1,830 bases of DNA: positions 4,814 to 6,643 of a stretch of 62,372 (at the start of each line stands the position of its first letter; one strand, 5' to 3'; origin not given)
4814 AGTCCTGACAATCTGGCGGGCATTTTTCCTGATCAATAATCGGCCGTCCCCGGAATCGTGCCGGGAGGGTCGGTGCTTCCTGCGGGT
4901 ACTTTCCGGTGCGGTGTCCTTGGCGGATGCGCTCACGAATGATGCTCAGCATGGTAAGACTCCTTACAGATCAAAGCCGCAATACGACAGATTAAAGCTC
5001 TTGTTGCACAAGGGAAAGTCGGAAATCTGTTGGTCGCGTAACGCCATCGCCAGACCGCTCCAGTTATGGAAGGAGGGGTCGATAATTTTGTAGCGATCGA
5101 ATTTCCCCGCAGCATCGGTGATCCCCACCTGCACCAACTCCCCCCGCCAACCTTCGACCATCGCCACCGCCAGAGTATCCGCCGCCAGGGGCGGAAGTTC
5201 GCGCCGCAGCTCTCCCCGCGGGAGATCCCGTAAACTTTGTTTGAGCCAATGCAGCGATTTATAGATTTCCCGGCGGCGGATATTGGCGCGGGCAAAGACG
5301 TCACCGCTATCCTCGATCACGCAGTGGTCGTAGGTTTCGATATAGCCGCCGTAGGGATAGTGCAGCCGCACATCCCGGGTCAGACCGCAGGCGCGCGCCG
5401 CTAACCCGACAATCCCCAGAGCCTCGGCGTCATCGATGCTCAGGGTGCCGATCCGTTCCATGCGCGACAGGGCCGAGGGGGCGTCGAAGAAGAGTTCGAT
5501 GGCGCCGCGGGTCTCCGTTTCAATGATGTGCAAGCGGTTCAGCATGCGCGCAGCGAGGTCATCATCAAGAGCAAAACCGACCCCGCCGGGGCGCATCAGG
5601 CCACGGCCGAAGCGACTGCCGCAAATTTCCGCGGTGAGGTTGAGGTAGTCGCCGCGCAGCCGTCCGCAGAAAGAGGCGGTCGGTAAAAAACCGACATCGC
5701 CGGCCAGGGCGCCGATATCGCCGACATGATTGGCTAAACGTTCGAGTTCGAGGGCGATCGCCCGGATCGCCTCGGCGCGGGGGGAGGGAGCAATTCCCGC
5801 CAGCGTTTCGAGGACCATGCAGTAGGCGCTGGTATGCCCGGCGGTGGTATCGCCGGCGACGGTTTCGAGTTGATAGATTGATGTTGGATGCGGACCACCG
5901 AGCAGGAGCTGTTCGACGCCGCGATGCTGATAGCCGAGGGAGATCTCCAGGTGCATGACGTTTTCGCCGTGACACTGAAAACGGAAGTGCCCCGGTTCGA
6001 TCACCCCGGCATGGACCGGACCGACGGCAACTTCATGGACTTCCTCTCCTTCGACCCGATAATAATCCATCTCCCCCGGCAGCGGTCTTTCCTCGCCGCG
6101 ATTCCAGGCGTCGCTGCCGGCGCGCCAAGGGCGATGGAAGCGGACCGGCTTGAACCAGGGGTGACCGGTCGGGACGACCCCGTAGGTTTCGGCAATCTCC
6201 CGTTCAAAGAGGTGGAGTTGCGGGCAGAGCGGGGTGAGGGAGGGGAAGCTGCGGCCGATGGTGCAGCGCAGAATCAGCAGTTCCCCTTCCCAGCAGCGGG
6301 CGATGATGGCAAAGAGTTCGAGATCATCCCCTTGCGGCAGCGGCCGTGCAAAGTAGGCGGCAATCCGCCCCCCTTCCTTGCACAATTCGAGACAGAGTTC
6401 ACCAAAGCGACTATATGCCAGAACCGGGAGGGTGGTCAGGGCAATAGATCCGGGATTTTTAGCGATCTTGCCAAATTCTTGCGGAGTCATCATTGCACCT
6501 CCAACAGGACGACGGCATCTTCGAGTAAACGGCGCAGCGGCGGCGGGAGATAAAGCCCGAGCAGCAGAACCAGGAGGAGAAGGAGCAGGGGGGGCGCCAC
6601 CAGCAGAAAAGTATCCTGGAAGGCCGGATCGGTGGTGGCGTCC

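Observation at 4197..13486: Seven-gene Hyf/Hyc-colinear membrane complex of the hydrogenase-related (Ehr) type with no catalytic partner in sight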

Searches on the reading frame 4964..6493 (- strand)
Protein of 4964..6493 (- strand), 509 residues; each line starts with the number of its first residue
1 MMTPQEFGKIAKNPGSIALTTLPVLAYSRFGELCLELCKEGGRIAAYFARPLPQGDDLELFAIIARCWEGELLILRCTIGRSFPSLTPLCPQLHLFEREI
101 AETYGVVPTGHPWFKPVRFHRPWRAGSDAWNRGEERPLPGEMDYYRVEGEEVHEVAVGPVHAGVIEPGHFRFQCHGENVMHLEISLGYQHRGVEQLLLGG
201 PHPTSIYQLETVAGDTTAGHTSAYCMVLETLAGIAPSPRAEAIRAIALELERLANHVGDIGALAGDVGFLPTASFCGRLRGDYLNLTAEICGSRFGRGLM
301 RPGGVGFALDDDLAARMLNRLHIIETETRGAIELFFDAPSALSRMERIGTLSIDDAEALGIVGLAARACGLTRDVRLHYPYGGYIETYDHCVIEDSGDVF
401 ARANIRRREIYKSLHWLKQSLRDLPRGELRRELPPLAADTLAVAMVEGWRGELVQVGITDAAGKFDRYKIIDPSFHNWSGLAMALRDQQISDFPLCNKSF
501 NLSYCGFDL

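Call 5: search_protein_families(library=pfam, proteins=[window:4964-6493:-], max_evalue=0.01)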
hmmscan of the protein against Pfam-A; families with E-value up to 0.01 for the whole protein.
window:4964-6493:- (509 aa): 2 families
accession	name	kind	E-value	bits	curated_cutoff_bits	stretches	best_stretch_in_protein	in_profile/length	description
PF00346.24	Complex1_49kDa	-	1.6e-34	119.6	24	2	266-432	1-167/271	Respiratory-chain NADH dehydrogenase, 49 Kd subunit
PF00329.25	Complex1_30kDa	-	5.8e-07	30.6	22.5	1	55-122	37-108/124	Respiratory-chain NADH dehydrogenase, 30 Kd subunit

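Call 6: search_protein_families(library=ncbifam, proteins=[window:4964-6493:-], max_evalue=0.01)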
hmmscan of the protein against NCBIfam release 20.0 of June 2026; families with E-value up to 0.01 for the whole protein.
window:4964-6493:- (509 aa): 8 families
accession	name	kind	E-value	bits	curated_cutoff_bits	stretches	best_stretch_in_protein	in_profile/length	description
NF004739.1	PRK06075.1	equivalog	1.1e-54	185.7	360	2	154-431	2-279/384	NADH-quinone oxidoreductase subunit D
TIGR01962.1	NuoD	equivalog_domain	2.9e-42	144.9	459.35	1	156-434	6-284/386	NADH dehydrogenase (quinone) subunit D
NF040602.1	F420_dehyd_FpoD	exception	6e-40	137.4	600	1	155-493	10-356/372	F420H2 dehydrogenase subunit FpoD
NF009808.0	PRK13292.1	equivalog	5e-39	133.8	1156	1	82-428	323-683/791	NADH-quinone oxidoreductase subunit B/C/D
NF008974.0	PRK12322.1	equivalog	8.7e-36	123.6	522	1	154-493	8-350/366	NADH-quinone oxidoreductase subunit D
NF008728.0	PRK11742.1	equivalog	4e-30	104.7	840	1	151-433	213-495/598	NADH-quinone oxidoreductase subunit C/D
NF005649.0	PRK07415.1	equivalog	1.4e-23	83.6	583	1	155-428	13-287/394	NAD(P)H-quinone oxidoreductase subunit H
NF011878.0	PRK15351.1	equivalog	0.0066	16.1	197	0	381-421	62-102/124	SPI-2 type III secretion system apparatus protein SsaP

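Call 8: search_solved_structures(query=window:4964-6493:-, max_evalue=0.001, show_alignments=3)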
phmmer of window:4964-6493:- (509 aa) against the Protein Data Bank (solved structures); distinct sequences matched with E-value up to 0.001: 54.
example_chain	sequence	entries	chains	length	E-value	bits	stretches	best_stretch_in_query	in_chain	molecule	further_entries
7z0s_E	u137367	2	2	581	1.3e-42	149.5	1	81-504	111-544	Formate hydrogenlyase subunit 5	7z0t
2fug_4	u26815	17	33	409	9.6e-34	120.2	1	137-436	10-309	NADH-quinone oxidoreductase chain 4 | NADH-QUINONE OXIDOREDUCTASE SUBUNIT 4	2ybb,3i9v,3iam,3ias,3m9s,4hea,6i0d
6cfw_L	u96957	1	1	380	5.7e-28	101.2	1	154-496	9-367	Membrane-bound hydrogenase subunit alpha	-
8e9g_D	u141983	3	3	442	1e-23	87.2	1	154-428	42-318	NADH-quinone oxidoreductase subunit D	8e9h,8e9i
7zm7_C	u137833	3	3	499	4e-21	78.6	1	106-433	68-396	NADH-ubiquinone oxidoreductase 49 kDa subunit-like protein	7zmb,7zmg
7awt_D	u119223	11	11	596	4.8e-20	75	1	148-434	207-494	NADH-quinone oxidoreductase subunit C/D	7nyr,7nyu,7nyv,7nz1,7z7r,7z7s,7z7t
9taj_C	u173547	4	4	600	5e-20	75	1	148-434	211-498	NADH-quinone oxidoreductase subunit C/D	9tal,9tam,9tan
7p61_C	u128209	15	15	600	5.5e-20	74.8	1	148-434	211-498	NADH-quinone oxidoreductase subunit C/D | NADH-quinone oxidoreductase subunit CD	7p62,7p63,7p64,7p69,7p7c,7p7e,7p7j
8ba0_D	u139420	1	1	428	1.4e-19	73.5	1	158-434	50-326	Complex I-49kD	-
8b9z_D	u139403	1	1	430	1.4e-19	73.5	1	158-434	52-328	Complex I-49kD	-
8esw_S2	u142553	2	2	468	1.8e-19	73.1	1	158-434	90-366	Complex I-49kD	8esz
7q5y_B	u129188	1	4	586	2.7e-19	72.5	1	157-432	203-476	NADH-quinone oxidoreductase subunit C/D 2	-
9iho_D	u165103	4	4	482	4.8e-19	71.7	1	157-432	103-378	NUCM (49 kDa) subunit of mitochondrial NADH:ubiquinone oxidoreductase (Complex I)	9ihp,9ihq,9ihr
7vb7_Q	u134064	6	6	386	1.7e-18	69.9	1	158-432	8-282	NADH dehydrogenase [ubiquinone] iron-sulfur protein 2, mitochondrial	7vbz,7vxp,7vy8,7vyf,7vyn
7vbn_Q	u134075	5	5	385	1.7e-18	69.9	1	158-432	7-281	NADH dehydrogenase [ubiquinone] iron-sulfur protein 2, mitochondrial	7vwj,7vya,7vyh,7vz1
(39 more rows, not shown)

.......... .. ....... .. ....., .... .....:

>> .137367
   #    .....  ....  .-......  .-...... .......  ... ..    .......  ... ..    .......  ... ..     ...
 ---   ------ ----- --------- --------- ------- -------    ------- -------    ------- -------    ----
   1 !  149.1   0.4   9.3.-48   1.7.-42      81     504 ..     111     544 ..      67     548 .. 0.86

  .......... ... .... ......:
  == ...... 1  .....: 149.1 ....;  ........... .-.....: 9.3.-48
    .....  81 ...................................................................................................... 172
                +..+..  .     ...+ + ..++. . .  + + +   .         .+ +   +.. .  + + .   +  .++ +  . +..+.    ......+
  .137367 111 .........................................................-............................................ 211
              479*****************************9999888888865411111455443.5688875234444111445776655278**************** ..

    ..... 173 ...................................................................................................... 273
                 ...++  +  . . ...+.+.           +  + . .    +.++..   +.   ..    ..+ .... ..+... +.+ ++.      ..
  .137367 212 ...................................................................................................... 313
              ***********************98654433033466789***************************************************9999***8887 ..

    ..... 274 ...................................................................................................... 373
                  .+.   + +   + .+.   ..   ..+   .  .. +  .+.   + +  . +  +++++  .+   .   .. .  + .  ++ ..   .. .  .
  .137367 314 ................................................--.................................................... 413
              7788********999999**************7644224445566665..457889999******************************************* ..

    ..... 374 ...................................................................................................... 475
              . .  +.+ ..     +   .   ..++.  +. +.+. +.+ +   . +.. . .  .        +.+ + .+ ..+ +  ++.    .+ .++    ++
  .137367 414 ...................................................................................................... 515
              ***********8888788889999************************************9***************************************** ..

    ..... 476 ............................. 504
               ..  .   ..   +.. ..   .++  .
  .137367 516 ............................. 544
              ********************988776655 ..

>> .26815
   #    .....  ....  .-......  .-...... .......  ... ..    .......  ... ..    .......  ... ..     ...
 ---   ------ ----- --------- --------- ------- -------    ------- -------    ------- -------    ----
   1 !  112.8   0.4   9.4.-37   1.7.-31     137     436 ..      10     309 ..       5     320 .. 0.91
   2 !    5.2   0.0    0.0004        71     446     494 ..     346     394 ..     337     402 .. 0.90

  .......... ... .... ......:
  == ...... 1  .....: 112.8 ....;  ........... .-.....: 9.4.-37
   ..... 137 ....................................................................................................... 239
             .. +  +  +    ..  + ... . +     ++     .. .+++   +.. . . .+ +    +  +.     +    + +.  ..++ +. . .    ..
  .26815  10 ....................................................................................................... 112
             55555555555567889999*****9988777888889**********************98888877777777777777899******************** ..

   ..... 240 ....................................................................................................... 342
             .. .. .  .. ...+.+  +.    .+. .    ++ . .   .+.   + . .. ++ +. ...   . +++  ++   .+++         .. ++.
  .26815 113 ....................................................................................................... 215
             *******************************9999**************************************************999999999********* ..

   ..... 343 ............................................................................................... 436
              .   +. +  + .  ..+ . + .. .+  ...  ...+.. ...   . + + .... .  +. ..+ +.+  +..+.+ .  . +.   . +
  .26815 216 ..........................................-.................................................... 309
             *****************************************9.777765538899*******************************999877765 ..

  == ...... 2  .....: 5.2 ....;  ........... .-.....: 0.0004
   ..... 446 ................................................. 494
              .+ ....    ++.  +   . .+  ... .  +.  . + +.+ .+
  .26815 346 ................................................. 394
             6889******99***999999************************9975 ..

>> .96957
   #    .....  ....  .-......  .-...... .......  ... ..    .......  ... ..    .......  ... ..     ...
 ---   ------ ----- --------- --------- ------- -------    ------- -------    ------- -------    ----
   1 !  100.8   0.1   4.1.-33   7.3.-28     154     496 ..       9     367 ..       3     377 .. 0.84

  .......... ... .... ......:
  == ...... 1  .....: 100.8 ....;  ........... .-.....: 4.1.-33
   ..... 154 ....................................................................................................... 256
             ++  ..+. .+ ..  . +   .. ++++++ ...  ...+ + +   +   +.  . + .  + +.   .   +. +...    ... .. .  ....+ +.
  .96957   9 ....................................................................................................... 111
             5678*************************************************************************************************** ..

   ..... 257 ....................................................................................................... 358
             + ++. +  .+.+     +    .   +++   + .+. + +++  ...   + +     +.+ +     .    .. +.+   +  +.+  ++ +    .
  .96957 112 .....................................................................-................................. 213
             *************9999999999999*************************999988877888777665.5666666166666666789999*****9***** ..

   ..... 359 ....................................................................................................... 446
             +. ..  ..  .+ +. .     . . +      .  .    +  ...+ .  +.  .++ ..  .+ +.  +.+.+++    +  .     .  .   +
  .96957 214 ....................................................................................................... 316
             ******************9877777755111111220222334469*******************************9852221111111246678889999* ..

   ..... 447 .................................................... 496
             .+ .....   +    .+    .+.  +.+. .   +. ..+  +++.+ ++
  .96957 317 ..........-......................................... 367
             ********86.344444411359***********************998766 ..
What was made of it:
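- On Respiratory complex I (Nuo): The Nqo4 positions align with Ile165 and Gly214 (alignment in call 8).
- On MBS/Mbx: MbsL scores 5e-18 against 1e-42 for HycE (call 8).
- Closest known: Respiratory complex I and its ferredoxin-dependent 11-subunit relatives. Different: EhrL is closer to HycE than to NuoD (1e-42 against 1e-33 or weaker, call 8).
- Closest known: Pyrococcus furiosus MBS/Mbx. Different: Sequence similarity is much lower (5e-18, call 8).
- Checked: In the alignment to HycE (PDB 7z0s_E, E = 1.3e-42, call 8), the HycE motif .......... is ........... here.
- The residues that bind the quinone head group in complex I (T. thermophilus Nqo4 His38 and Tyr87) align with Ile165 and Gly214 here (call 8). 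EhrL is much closer to HycE (1e-42) than to MbsL (5e-18) (call 8). Overall homology to both families (calls 5, 6, 8).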

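Call 9: find_homologous_proteins(query=window:4964-6493:-, max_evalue=1e-10)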
Query window:4964-6493:- (509 aa): 8000 proteins with E <= 1e-10 among 8000 candidates; the best 120 are listed.
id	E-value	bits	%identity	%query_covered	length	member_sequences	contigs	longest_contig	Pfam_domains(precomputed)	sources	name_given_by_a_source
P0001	0.0e+0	1095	91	100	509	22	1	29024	PF00329.26,PF00346.25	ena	-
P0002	0.0e+0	1049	87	100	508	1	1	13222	PF00346.25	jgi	jgi:Ni,Fe-hydrogenase III large subunit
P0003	0.0e+0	1031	86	100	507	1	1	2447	PF00346.25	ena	-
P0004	0.0e+0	1030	87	100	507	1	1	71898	PF00346.25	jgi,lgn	jgi:Ni,Fe-hydrogenase III large subunit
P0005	0.0e+0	1024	85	100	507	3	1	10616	PF00346.25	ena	-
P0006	0.0e+0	1018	85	100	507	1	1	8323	PF00346.25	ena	-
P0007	0.0e+0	1017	85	100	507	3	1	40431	PF00346.25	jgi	jgi:Ni,Fe-hydrogenase III large subunit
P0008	3.4e-294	995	84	100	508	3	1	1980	PF00346.25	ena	-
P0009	5.6e-289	977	81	100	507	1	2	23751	PF00346.25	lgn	-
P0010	1.0e-288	977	83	100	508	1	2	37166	PF00346.25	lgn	-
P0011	6.9e-288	974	82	99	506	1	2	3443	PF00346.25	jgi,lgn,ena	-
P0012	2.0e-284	962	79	100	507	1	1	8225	PF00346.25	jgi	-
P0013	3.1e-268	909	76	100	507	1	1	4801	PF00346.25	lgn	-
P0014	1.7e-265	900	82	93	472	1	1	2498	PF00346.25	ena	-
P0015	3.0e-265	899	76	100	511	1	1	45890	PF00346.25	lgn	-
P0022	6.8e-240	815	71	98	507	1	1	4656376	PF00329.26,PF00346.25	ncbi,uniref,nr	ncbi:hydrogenase [Desulfuromonas versatilis]|uniref:Hydrogenase n=1 Tax=Desulfuromonas versatilis Ta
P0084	1.7e-221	755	65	98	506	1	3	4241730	PF00329.26,PF00346.25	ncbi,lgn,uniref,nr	ncbi:NADH-quinone oxidoreductase subunit C [Geopsychrobacter electrodiphilus]|uniref:hydrogenase lar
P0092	2.2e-220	751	67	98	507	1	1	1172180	PF00329.26,PF00346.25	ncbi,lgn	ncbi:MAG: NADH-quinone oxidoreductase subunit C [Syntrophotaleaceae bacterium]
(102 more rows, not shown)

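Call 12: find_related_loci(query=window:4964-6493:-, collection=genome_contigs, flank=10000)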
Query window:4964-6493:- (509 aa) in genome_contigs; peptide patterns used: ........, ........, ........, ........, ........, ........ (x = any residue, [..] = any of these).
554 stretches matched a pattern; 259 encode a relative of the query (tblastn E <= 1e-3); the best 80 are kept; 80 distinct loci.
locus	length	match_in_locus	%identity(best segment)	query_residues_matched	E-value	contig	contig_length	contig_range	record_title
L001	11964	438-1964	92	1-509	0e+0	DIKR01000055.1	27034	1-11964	MAG TPA_asm: Desulfuromonadaceae bacterium UBA5613 UBA5613_contig_20069, whole genome shotgun sequence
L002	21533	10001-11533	62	1-509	0e+0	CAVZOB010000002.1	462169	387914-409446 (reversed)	MAG: uncultured proteobacterium isolate MFD01721.bin.1.139 genome assembly, contig: contig_11992, whole genome shotgun s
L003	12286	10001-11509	63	9-509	0e+0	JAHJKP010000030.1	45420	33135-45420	MAG: Proteobacteria bacterium isolate Modern_marine_rock_biofilm.mb.87 Modern_marine_rock.mb.87_k141_544797, whole genom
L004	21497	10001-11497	58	12-509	0e+0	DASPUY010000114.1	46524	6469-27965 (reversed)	MAG TPA_asm: Polyangiaceae bacterium isolate SMAG_U12315 k141_393581, whole genome shotgun sequence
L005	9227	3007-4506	56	12-509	0e+0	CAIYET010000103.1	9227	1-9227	MAG: Candidatus Hydrogenedentes bacterium isolate MJ-time_bin-1056 genome assembly, contig: bin-1056:0103/1133, whole ge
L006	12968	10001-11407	61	40-509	0e+0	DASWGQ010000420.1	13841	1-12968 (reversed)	MAG TPA_asm: Myxococcales bacterium isolate SMAG_U2820 k141_152925, whole genome shotgun sequence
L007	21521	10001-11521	54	2-509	0e+0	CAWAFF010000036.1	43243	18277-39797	MAG: uncultured delta proteobacterium isolate MFD03638.bin.2.1 genome assembly, contig: contig_2995, whole genome shotgu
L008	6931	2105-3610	56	10-509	0e+0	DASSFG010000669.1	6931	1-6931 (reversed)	MAG TPA_asm: Pirellulales bacterium isolate SMAG_U999 k141_984863, whole genome shotgun sequence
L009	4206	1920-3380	56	21-509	0e+0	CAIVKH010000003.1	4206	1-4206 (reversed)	uncultured bacterium isolate AM-2014_bin-1020 genome assembly, contig: bin-1020:003/383, whole genome shotgun sequence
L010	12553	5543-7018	56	19-509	0e+0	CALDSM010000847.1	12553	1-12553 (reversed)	MAG TPA_asm: uncultured bacterium isolate SRR3330204_bin.145_CONCOCT_v1.1_MAG genome assembly, contig: ERZ724078.3466, w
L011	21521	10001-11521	54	1-509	0e+0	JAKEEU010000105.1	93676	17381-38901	MAG: candidate division KSB1 bacterium isolate PMV_1_maxbin.001 PMV_1_maxbin.001.k101_457541, whole genome shotgun seque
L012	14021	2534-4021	58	17-509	0e+0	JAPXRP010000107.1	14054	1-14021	MAG: Candidatus Hydrogenedentota bacterium isolate binned_ad_9.133 NODE_5825_length_14054_cov_2.569254, whole genome sho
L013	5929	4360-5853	55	13-509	0e+0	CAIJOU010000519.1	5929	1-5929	MAG: Candidatus Hydrogenedentes bacterium isolate MJ-2014_bin-0815 genome assembly, contig: bin-0815:519/967, whole geno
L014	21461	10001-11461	56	22-509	2e-180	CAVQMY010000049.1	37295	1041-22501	MAG: uncultured Verrucomicrobiae bacterium isolate MFD00082.bin.2.52 genome assembly, contig: contig_27534, whole genome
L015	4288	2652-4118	57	22-509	0e+0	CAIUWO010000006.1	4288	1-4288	MAG: Candidatus Hydrogenedentes bacterium isolate Loclat_bin-18389 genome assembly, contig: bin-18389:0006/1056, whole g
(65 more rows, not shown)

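Call 44: find_encoding_contigs(protein=P0022, flank=10000, max_places=2)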
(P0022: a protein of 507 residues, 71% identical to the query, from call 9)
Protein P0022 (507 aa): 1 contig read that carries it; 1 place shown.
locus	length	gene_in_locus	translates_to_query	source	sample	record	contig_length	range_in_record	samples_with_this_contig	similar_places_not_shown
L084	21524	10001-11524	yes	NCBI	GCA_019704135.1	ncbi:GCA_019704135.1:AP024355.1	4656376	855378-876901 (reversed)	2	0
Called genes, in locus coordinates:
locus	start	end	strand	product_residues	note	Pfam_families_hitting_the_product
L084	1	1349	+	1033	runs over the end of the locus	PF00873:ACR_tran, PF03176:MMPL (faint)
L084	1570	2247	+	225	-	PF12728:HTH_17, PF00359:PTS_EIIA_2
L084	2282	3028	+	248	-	PF06912:DUF1275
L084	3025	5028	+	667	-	PF00361:Proton_antipo_M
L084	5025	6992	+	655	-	PF00361:Proton_antipo_M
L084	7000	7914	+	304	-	PF00146:NADHdh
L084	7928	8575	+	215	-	-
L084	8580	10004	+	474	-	PF00361:Proton_antipo_M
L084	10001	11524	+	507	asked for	PF00329:Complex1_30kDa (weak), PF00346:Complex1_49kDa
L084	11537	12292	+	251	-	PF12838:Fer4_7 (faint), PF13237:Fer4_10 (faint), PF00037:Fer4 (faint), PF13187:Fer4_9 (weak), PF01058:Oxidored_q6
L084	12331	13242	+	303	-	PF05673:DUF815, PF13191:AAA_16 (weak)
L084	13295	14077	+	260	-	PF09339:HTH_IclR, PF01614:IclR_C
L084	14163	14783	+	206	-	PF12804:NTP_transf_3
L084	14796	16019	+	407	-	PF03453:MoeA_N, PF00994:MoCF_biosynth, PF03454:MoeA_C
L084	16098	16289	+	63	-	PF02416:TatA_B_E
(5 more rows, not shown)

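Call 46: find_encoding_contigs(protein=P0084, flank=10000, max_places=1)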
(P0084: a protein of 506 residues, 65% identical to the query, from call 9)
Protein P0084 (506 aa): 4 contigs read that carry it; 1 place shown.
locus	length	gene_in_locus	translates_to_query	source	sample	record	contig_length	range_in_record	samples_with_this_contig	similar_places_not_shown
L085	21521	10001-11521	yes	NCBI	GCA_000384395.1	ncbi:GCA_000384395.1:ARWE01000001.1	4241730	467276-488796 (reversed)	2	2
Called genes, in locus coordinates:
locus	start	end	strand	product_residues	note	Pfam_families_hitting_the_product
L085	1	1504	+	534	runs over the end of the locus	PF00329:Complex1_30kDa, PF00374:NiFeSe_Hases (weak), PF00346:Complex1_49kDa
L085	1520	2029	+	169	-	PF01058:Oxidored_q6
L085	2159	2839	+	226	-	PF12728:HTH_17, PF00359:PTS_EIIA_2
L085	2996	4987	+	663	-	PF00361:Proton_antipo_M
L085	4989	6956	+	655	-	PF00361:Proton_antipo_M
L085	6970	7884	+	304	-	PF00146:NADHdh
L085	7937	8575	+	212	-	-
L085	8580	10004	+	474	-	PF00361:Proton_antipo_M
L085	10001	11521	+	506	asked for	PF00329:Complex1_30kDa (weak), PF00346:Complex1_49kDa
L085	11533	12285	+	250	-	PF01058:Oxidored_q6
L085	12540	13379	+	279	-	PF00165:HTH_AraC (weak), PF12833:HTH_18, PF01035:DNA_binding_1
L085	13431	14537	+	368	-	PF02812:ELFV_dehydrog_N, PF00208:ELFV_dehydrog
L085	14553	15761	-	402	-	PF00364:Biotin_lipoyl, PF25997:BSH_YhbJ (faint), PF02817:E3_binding, PF00198:2-oxoacid_dh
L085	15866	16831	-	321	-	PF02779:Transket_pyr, PF02780:Transketolase_C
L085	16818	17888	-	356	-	PF00676:E1_dh, PF13292:DXP_synthase_N (weak)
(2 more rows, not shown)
